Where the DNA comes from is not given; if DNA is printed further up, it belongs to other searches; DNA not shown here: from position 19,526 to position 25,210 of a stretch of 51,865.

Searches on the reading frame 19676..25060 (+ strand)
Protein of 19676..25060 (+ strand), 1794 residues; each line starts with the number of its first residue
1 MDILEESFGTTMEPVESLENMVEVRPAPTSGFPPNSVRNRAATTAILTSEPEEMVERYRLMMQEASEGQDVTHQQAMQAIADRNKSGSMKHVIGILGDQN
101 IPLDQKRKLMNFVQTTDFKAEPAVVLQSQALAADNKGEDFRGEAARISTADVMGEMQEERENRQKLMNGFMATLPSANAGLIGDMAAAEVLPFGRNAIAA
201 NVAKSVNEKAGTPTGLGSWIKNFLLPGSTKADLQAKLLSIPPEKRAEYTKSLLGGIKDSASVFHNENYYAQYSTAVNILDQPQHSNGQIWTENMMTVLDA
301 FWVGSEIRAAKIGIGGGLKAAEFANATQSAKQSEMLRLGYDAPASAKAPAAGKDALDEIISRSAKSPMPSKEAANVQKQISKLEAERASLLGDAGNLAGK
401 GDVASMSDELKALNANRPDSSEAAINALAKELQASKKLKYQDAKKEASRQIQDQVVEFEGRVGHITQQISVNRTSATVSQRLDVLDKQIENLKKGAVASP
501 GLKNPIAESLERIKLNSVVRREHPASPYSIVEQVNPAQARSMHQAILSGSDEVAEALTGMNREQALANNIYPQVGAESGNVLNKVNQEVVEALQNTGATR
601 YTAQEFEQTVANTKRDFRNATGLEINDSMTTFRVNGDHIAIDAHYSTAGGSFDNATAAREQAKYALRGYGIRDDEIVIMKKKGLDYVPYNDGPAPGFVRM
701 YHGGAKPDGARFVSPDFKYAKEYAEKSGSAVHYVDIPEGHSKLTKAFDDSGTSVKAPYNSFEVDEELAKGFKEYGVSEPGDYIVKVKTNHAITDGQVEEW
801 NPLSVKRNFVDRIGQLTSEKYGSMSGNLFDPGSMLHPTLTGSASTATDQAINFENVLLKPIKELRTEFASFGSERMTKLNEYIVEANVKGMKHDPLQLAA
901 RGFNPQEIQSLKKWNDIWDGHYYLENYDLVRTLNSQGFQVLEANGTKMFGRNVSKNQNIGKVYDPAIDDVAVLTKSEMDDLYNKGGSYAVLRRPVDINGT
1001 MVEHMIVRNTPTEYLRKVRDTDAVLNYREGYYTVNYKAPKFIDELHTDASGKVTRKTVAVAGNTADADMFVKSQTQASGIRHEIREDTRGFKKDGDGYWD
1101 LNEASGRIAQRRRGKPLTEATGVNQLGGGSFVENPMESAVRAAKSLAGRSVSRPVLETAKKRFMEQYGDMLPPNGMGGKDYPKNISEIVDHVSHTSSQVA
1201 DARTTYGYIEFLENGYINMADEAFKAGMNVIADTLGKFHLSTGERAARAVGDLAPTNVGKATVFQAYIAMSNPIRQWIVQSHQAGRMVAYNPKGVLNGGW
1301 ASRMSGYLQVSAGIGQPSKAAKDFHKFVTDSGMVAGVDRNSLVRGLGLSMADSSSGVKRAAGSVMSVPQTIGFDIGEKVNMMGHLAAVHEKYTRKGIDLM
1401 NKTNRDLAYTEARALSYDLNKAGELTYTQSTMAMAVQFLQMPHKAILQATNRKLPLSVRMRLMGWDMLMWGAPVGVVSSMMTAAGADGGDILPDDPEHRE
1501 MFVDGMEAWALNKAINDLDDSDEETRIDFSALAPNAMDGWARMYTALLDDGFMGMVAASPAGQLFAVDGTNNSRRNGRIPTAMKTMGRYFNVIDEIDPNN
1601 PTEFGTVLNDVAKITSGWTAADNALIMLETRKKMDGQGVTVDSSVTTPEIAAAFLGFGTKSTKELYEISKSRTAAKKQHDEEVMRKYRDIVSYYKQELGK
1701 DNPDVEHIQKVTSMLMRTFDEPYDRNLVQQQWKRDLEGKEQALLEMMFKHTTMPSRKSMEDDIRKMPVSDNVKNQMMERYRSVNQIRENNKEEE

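Call 15: search_protein_families(library=phrogs, proteins=[window:19676-25060:+])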
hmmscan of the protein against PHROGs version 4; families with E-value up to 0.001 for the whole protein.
window:19676-25060:+ (1794 aa): 1 family
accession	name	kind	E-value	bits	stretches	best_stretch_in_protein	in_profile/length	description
phrog_18427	-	unknown function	7e-245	817.1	3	780-1775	543-1540/1554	-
